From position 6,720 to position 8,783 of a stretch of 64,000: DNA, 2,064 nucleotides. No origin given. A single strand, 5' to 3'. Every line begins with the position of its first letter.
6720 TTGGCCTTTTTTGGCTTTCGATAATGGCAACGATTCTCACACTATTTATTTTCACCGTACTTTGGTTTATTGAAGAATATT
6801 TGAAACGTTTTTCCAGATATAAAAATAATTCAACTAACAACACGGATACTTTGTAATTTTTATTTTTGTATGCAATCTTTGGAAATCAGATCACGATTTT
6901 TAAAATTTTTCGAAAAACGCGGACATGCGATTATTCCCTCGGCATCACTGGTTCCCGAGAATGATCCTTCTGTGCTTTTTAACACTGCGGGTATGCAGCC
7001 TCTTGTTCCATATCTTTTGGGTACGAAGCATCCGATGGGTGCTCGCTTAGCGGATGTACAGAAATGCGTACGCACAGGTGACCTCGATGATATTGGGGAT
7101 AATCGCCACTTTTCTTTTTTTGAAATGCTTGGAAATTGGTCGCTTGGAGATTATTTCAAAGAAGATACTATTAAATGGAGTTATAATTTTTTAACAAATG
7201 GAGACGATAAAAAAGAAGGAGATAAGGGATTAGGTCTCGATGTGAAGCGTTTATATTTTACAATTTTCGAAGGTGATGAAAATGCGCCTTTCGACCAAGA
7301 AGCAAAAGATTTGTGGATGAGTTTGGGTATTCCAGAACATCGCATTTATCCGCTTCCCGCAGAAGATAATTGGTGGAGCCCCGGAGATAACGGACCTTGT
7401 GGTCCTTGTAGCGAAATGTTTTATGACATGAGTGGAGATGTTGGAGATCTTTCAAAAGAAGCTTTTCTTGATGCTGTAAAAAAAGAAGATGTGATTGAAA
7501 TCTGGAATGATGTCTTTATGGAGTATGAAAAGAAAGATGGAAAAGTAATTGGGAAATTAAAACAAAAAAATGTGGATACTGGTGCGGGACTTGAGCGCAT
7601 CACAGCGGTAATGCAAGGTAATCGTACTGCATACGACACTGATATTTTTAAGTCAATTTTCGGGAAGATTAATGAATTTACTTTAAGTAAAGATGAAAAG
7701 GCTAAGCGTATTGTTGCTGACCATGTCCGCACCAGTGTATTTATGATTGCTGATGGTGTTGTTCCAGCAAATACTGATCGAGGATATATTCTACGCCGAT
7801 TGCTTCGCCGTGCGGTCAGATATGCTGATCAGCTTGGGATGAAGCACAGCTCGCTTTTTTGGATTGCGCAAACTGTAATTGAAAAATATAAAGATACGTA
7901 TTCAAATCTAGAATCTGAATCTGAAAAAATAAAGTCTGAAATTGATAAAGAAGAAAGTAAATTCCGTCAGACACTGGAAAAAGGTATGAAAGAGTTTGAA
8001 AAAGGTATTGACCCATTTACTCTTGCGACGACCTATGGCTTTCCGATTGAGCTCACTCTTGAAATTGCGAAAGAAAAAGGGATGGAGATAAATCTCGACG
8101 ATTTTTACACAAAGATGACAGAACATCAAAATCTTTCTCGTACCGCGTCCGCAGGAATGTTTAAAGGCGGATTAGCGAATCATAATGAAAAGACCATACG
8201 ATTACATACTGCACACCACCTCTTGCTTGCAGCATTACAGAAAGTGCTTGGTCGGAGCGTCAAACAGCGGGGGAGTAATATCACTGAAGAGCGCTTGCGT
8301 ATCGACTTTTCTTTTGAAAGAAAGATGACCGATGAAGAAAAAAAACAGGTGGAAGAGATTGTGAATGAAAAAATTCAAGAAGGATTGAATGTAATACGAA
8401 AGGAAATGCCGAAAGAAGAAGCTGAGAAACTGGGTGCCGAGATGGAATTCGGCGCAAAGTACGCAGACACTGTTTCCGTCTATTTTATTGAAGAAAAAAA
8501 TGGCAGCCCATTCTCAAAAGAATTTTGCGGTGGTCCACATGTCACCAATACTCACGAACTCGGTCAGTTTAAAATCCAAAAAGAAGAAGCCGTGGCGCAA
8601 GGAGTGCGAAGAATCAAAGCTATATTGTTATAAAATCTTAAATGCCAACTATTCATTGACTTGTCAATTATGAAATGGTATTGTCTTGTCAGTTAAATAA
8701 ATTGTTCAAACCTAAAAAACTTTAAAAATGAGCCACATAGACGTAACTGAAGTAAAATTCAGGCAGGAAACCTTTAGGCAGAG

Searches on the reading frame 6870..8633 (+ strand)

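Call 34: search_protein_families(library=padloc, proteins=[window:6870-8633:+], max_evalue=0.001)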
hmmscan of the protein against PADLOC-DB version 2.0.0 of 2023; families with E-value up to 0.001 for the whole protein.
window:6870-8633:+ (587 aa): 0 families

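Call 35: search_protein_families(library=pfam, proteins=[window:6870-8633:+], max_evalue=0.0001)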
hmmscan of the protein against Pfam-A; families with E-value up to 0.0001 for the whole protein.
window:6870-8633:+ (587 aa): 2 families
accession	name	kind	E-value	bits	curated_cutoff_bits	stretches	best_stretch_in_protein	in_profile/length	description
PF01411.24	tRNA-synt_2c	-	2.4e-136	455.9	30.3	1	5-439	1-442/552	tRNA synthetases class II (A)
PF07973.19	tRNA_SAD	-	9.9e-16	57.9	24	1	535-582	1-43/44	Threonyl and Alanyl tRNA synthetase second additional domain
